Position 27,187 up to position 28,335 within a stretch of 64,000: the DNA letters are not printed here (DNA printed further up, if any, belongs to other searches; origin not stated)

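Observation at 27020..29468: Two glycine-zipper membrane proteins plus a second NE0113 CARF paralogue: candidate membrane-acting ancillary module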

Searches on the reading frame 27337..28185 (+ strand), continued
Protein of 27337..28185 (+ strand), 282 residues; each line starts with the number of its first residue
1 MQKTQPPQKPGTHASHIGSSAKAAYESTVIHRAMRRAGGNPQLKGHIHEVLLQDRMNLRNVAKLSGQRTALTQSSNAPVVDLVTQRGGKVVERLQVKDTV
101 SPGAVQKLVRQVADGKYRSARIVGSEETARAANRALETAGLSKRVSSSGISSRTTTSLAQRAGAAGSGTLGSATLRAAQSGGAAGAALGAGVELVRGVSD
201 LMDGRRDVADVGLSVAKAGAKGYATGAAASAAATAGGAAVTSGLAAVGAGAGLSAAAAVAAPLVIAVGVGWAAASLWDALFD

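Call 40: find_homologous_proteins(query=A3, max_evalue=0.001)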
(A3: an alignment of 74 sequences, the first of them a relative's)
Query A3 (74 sequences) (369 aa, profile of the alignment): 81 proteins with E <= 0.001 among 8000 candidates.
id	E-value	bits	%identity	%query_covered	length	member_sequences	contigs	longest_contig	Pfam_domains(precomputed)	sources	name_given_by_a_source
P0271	2.2e-96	341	48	89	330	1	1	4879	-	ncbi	-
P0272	8.5e-93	329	45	97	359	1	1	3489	-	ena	-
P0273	2.4e-91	325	46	97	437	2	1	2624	-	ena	-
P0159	1.8e-90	322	100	100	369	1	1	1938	-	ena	-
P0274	3.5e-90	321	42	52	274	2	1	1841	-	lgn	-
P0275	6.3e-90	320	39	41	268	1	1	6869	-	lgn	-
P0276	1.5e-88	315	46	100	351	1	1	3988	-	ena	-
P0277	1.9e-88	315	40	52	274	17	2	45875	-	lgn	-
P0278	2.5e-88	315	39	52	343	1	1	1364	PF26373.1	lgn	-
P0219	7.7e-87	310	41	72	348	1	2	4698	-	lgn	-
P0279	2.1e-86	308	46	38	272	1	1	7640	-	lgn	-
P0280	2.8e-86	308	71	100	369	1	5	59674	-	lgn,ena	-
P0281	2.9e-86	308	39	44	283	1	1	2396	-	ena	-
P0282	3.2e-86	308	39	44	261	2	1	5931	-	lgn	-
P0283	8.2e-86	306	39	63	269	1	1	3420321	-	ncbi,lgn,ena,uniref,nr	ncbi:hypothetical protein [Novisyntrophococcus fermenticellae]|uniref:hypothetical protein n=1 Tax=N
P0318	3.2e-82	295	39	44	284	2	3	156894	-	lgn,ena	-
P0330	2.5e-78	282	42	46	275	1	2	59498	PF26373.1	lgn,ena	-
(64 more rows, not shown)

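Call 41: find_encoding_contigs(protein=P0283, flank=10000, max_places=1)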
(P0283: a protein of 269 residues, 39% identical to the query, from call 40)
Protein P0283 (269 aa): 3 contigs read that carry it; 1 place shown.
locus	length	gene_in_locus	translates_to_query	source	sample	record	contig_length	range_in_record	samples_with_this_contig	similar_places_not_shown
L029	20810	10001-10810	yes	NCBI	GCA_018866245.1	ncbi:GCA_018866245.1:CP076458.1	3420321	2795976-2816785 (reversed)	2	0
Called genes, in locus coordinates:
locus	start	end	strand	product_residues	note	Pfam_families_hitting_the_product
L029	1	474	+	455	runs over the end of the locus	PF01512:Complex1_51K, PF13534:Fer4_17, PF13375:RnfC_N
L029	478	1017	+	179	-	PF00936:BMC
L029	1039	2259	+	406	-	PF04346:EutH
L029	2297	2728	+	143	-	PF06249:EutQ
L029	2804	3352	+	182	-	PF10050:DUF2284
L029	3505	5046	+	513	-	PF00117:GATase, PF07722:Peptidase_C26, PF02540:NAD_synthase (faint), PF03054:tRNA_Me_trans (weak), PF00958:GMP_synt_C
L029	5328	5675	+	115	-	PF01527:HTH_Tnp_1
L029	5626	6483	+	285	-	PF13276:HTH_21, PF00665:rve, PF24764:rva_4 (faint), PF13683:rve_3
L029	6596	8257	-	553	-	-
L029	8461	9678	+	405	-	PF12873:DUF3825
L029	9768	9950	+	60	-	-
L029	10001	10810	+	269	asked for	-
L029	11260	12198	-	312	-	PF01381:HTH_3 (weak)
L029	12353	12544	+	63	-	-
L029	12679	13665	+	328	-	PF19481:DUF6017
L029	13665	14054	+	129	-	PF14657:Arm-DNA-bind_4, PF14659:Phage_int_SAM_3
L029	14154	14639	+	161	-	PF00589:Phage_integrase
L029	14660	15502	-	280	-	PF13408:Zn_ribbon_recom, PF14287:DUF4368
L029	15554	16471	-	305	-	PF00239:Resolvase, PF07508:Recombinase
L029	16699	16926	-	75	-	PF20476:DUF6718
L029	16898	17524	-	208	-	PF04607:RelA_SpoT (weak)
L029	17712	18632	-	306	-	-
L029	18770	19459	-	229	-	-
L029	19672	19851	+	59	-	PF14202:TnpW (weak)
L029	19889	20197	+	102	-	PF12958:DUF3847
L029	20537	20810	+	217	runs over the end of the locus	PF01081:Aldolase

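Call 42: find_encoding_contigs(protein=P0280, flank=10000, max_places=1)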
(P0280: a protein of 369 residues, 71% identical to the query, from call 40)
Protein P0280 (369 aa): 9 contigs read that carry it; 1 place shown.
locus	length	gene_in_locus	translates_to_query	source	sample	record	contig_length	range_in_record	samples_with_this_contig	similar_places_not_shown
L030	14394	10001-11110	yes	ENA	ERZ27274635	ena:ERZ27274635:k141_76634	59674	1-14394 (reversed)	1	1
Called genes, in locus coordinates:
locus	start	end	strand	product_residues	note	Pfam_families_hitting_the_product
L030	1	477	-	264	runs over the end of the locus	PF03837:RecT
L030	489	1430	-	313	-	PF09588:YqaJ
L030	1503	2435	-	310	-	PF06067:DUF932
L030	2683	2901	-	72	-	PF13443:HTH_26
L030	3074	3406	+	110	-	PF13248:Zn_ribbon_3 (weak), PF12773:DZR (weak), PF13240:Zn_Ribbon_1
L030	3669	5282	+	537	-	PF09297:Zn_ribbon_NUD (faint), PF13248:Zn_ribbon_3 (faint), PF18912:DZR_2 (faint), PF12773:DZR, PF13240:Zn_Ribbon_1 (weak), PF14803:Zn_ribbon_Nudix (faint), PF08239:SH3_3 (weak)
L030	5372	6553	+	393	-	PF13240:Zn_Ribbon_1 (weak)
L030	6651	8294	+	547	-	PF13240:Zn_Ribbon_1, PF08239:SH3_3 (faint), PF13308:YARHG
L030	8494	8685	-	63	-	-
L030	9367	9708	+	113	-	-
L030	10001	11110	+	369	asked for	-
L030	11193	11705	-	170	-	PF01381:HTH_3 (weak), PF13560:HTH_31 (weak)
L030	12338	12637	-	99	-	-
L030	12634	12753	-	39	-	-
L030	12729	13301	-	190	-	PF03432:Relaxase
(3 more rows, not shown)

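Call 43: find_encoding_contigs(protein=P0318, flank=10000, max_places=1)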
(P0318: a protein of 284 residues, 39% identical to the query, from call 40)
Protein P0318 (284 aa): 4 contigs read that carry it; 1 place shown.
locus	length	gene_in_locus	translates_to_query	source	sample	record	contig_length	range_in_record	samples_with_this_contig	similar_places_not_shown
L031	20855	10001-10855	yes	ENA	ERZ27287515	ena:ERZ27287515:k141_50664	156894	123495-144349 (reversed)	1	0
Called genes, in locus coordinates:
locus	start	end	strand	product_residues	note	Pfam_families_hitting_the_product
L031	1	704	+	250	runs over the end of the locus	PF00557:Peptidase_M24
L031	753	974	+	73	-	PF01176:eIF-1a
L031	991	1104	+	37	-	PF00444:Ribosomal_L36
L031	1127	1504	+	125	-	PF00416:Ribosomal_S13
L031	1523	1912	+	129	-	PF00411:Ribosomal_S11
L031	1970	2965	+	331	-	PF01193:RNA_pol_L, PF01000:RNA_pol_A_bac, PF03118:RNA_pol_A_CTD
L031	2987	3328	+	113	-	PF01196:Ribosomal_L17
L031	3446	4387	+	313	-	PF05656:DUF805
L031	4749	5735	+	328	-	PF06800:Sugar_transport (weak), PF00892:EamA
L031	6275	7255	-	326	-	PF03547:Mem_trans (weak)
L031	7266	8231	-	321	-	PF03547:Mem_trans (weak)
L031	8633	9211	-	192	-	PF12728:HTH_17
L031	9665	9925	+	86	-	-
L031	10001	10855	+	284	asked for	-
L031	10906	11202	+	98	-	-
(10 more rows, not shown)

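Call 44: find_encoding_contigs(protein=P0330, flank=10000, max_places=1)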
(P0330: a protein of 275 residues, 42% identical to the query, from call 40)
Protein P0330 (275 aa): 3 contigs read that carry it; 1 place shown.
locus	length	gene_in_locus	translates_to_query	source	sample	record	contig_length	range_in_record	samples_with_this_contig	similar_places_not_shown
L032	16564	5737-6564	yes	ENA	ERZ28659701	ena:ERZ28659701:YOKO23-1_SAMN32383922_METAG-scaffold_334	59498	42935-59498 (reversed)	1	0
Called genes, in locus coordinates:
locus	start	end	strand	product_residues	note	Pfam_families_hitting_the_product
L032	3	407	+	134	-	?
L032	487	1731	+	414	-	PF07508:Recombinase, PF13408:Zn_ribbon_recom, PF14287:DUF4368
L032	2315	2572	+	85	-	-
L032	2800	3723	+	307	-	PF02407:Viral_Rep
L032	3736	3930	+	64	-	PF12728:HTH_17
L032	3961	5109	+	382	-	PF00589:Phage_integrase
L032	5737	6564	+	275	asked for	PF26373:MamC (weak)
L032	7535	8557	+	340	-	PF01867:Cas_Cas1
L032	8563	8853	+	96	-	PF09827:CRISPR_Cas2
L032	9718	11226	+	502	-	PF22335:Cas10-Cmr2_palm2 (weak)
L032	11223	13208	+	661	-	PF03787:RAMPs (weak)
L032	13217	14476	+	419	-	PF03787:RAMPs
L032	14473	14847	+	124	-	PF27799:CRISPR-assoc_Csx19 (faint)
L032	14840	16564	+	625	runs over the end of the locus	PF03787:RAMPs (faint)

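Call 53: predict_structure(alignment_id=A4)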
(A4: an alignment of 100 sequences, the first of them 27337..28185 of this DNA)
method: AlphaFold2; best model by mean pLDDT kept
length: 282 residues; sequences in the alignment: 100
mean_pLDDT: 72.4   pTM: 0.62
mean pLDDT of the five models: 72.4, 71.8, 71.3, 70.6, 68.4
residues with pLDDT >= 90: 122; 70-90: 28; 50-70: 60; < 50: 72
segments of 3 or more residues with pLDDT < 50: 168-187, 219-264
pLDDT, mean of each block of 10 residues (from residue 1): 73 66 90 89 93 96 95 81 96 96 97 96 98 98 98 94 62 47 47 60 59 56 36 33 36 40 50 53 50
secondary structure, 60 per line:
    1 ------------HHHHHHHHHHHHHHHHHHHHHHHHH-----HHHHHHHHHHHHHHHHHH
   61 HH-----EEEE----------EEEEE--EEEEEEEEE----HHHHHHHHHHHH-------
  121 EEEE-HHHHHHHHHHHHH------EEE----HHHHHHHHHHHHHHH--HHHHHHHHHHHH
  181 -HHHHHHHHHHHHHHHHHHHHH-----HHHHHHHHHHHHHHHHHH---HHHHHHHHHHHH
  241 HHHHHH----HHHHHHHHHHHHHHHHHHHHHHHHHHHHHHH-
elements in order: H13-37 H43-62 E68-71 E82-86 E89-97 H102-113 E121-124 H126-138 E145-147 H152-166 H169-180 H182-202 H208-225 H229-246 H251-281

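Call 55: fold_search(model_id=the predicted structure, library=pdb)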
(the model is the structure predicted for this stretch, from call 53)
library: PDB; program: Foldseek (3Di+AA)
matches with E <= 10: 510; with E <= 0.001: 0
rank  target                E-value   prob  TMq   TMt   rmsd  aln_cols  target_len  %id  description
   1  7edb_A                2.4e-03  0.99  0.23  0.20   7.2       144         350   13  EcoT38I restriction endonuclease complexed with DNA (released 2022-03-16)
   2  1xmx                  6.6e-02  0.77  0.24  0.19  10.4       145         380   19  Crystal structure of protein VC1899 from Vibrio cholerae (released 2004-11-16)
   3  7ux6_A                1.3e-01  0.18  0.13  0.11  19.0       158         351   20  Crystal structure of MfnG, an L- and D-tyrosine O-methyltransferase from the marformycin biosynthesis pathway of Strep (released 2022-10-12)
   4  7ux8_B                3.6e-01  0.14  0.15  0.12  18.3       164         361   16  Crystal structure of MfnG, an L- and D-tyrosine O-methyltransferase from the marformycin biosynthesis pathway of Strep (released 2022-09-28)
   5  6wxw_A                3.8e-01  0.38  0.21  0.17   6.6       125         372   14  crystal structure of apo Card1 (released 2020-12-30)
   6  7ux8_A                3.8e-01  0.13  0.15  0.11  18.8       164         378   17  Crystal structure of MfnG, an L- and D-tyrosine O-methyltransferase from the marformycin biosynthesis pathway of Strep (released 2022-09-28)
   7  7feb_A                4.6e-01  0.15  0.14  0.12  15.8       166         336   10  Cryo-EM structure of the nonameric SsaV cytosolic domain in the context of the InvA-SsaV chimeric protein (released 2022-02-16)
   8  7ux6_B                4.6e-01  0.11  0.13  0.11  18.9       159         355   18  Crystal structure of MfnG, an L- and D-tyrosine O-methyltransferase from the marformycin biosynthesis pathway of Strep (released 2022-10-12)
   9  8rdn_A                4.8e-01  0.12  0.14  0.12  13.6       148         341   13  Holomycin methyltransferase DtpM with SAH and XRD-271 (released 2024-10-16)
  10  7qij_FA               5.4e-01  0.13  0.14  0.12  14.3       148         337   15  Complex of the Yersinia enterocolitica Type III secretion export gate YscV with substrate:chaperone complex YscX:YscY (released 2022-06-01)
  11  2wns_B                5.4e-01  0.10  0.18  0.21  11.7       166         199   10  Human Orotate phosphoribosyltransferase (OPRTase) domain of Uridine 5' -monophosphate synthase (UMPS) in complex with  (released 2009-08-11)
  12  2ekg_A                5.8e-01  0.20  0.14  0.14   6.4        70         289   18  Structure of Thermus thermophilus Proline Dehydrogenase inactivated by N-propargylglycine (released 2008-04-01)
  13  7qij_NA               6.5e-01  0.11  0.13  0.12  14.7       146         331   16  Complex of the Yersinia enterocolitica Type III secretion export gate YscV with substrate:chaperone complex YscX:YscY (released 2022-06-01)
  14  3wxm_H                6.9e-01  0.10  0.13  0.11  11.2       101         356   19  Crystal structure of archaeal Pelota and GTP-bound EF1 alpha complex (released 2014-09-03)
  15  4zqe_B                7.7e-01  0.80  0.15  0.11   2.9        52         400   19  Crystal structure of DOX-P Reductoisomerase in complex with magnesium (released 2016-06-29)
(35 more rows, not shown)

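Call 58: find_encoding_contigs(protein=P0029, flank=10000, max_places=1)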
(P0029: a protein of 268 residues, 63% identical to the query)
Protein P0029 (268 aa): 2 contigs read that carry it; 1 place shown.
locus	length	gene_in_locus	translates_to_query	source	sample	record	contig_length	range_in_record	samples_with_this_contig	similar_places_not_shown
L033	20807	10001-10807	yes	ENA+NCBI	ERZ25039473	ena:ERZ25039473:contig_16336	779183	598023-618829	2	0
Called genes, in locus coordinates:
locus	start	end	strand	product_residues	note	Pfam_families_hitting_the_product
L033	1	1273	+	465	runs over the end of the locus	PF02661:Fic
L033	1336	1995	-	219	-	PF12835:Integrase_1 (weak)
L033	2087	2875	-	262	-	PF01695:IstB_IS21, PF00308:Bac_DnaA (faint)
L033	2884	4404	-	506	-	PF00665:rve, PF22483:Mu-transpos_C_2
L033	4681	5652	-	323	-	PF13384:HTH_23 (faint), PF13936:HTH_38, PF00665:rve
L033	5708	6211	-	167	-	PF12834:Phage_int_SAM_2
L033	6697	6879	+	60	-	-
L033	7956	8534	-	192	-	PF11074:DUF2779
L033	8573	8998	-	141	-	-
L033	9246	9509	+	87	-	-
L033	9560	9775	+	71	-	-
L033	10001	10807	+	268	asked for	-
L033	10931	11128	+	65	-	-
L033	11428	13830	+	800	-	PF08238:Sel1 (weak)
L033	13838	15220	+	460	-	-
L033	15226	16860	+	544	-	PF00293:NUDIX (weak)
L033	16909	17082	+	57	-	-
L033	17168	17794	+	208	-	PF18735:HEPN_RiboL-PSP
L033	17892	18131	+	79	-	-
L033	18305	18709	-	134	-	PF15731:MqsA_antitoxin, PF01381:HTH_3 (weak), PF13560:HTH_31 (weak)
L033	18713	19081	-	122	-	PF15723:MqsR_toxin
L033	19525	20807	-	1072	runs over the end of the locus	PF08447:PAS_3, PF00989:PAS (weak), PF13426:PAS_9, PF00989:PAS, PF13426:PAS_9, PF08447:PAS_3 (weak), PF00990:GGDEF, PF00563:EAL, +2 more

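Call 59: find_encoding_contigs(protein=P0027, flank=10000, max_places=1)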
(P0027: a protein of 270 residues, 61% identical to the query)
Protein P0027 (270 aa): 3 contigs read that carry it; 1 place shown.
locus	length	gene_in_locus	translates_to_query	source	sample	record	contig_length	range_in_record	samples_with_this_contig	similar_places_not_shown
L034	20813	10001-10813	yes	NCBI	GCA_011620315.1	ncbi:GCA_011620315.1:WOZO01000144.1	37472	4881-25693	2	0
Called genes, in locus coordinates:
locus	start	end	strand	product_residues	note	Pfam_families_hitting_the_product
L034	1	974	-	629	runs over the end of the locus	PF16177:ACAS_N, PF00501:AMP-binding, PF13193:AMP-binding_C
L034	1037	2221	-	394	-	PF04303:PrpF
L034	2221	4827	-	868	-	PF00330:Aconitase, PF00694:Aconitase_C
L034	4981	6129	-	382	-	PF00285:Citrate_synt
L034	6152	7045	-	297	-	PF13714:PEP_mutase, PF00463:ICL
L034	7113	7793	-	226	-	PF00392:GntR, PF07729:FCD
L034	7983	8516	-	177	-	PF00186:DHFR_1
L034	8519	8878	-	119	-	PF05635:23S_rRNA_IVP, PF22296:bAvd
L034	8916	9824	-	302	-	PF00303:Thymidylat_synt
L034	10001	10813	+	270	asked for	-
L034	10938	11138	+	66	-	-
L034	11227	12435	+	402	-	PF12872:OST-HTH, PF12873:DUF3825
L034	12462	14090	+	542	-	-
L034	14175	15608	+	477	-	PF00883:Peptidase_M17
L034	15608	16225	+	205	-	PF00657:Lipase_GDSL, PF13472:Lipase_GDSL_2, PF25182:NonGDSL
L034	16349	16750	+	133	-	PF20332:DUF6627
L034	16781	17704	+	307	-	PF03412:Peptidase_C39 (weak), PF13529:Peptidase_C39_2, PF07719:TPR_2 (faint), PF13428:TPR_14 (faint), PF13424:TPR_12, PF13181:TPR_8 (faint), PF13432:TPR_16 (weak), PF14559:TPR_19 (weak), +1 more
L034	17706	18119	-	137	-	PF09335:VTT_dom (weak)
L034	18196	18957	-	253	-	PF13852:DUF4197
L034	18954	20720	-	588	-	PF00364:Biotin_lipoyl, PF00890:FAD_binding_2 (weak), PF01134:GIDA (weak), PF07992:Pyr_redox_2, PF12831:FAD_oxidored, PF13738:Pyr_redox_3, PF00070:Pyr_redox, PF02852:Pyr_redox_dim, +3 more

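Call 62: fold_search(model_id=the predicted structure, library=viral)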
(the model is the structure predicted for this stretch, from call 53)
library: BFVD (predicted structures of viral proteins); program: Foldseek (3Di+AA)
matches with E <= 10: 306; with E <= 0.001: 1
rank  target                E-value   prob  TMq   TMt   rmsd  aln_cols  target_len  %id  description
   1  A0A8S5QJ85            8.1e-04  1.00  0.24  0.23  17.1       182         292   13  Restriction endonuclease [Siphoviridae sp. ctezl47]
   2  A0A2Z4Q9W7            1.8e-03  1.00  0.24  0.29  11.4       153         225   14  (no name in the UniProt tables at hand)
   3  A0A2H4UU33            1.8e-03  0.98  0.25  0.08  20.1       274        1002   14  J domain-containing protein [Bodo saltans virus]
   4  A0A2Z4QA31            5.6e-03  0.96  0.23  0.27  13.6       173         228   20  (no name in the UniProt tables at hand)
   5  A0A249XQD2            8.9e-03  0.85  0.17  0.34  11.0       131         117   18  Nuclease [Brevibacterium phage LuckyBarnes]
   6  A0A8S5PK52            1.0e-02  0.77  0.19  0.21  18.7       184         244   13  Restriction endonuclease [Siphoviridae sp. ctXBp18]
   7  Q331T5                1.9e-02  0.77  0.20  0.25  13.1       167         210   12  (no name in the UniProt tables at hand)
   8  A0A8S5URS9            2.4e-02  0.85  0.22  0.20   8.7       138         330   14  Restriction endonuclease [Siphoviridae sp. cthae16]
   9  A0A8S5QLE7            2.6e-02  0.94  0.23  0.24  11.8       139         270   13  Restriction endonuclease [Siphoviridae sp. ctVCm11]
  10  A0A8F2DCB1            3.2e-02  0.60  0.16  0.33   8.1        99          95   12  (no name in the UniProt tables at hand)
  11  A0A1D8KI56            3.4e-02  0.84  0.24  0.31   8.7       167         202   10  Uncharacterized protein [Synechococcus phage S-CAM1]
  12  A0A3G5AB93            4.3e-02  0.63  0.16  0.30  10.8       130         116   17  Uncharacterized protein [Hyperionvirus sp.]
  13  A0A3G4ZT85            4.6e-02  0.51  0.22  0.25  17.4       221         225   12  Uncharacterized protein [Edafosvirus sp.]
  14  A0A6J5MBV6            4.9e-02  0.54  0.17  0.28  12.3       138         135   10  VRR-NUC domain containing protein [uncultured Caudovirales phage]
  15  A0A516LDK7            5.2e-02  0.94  0.17  0.29   6.2        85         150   14  (no name in the UniProt tables at hand)
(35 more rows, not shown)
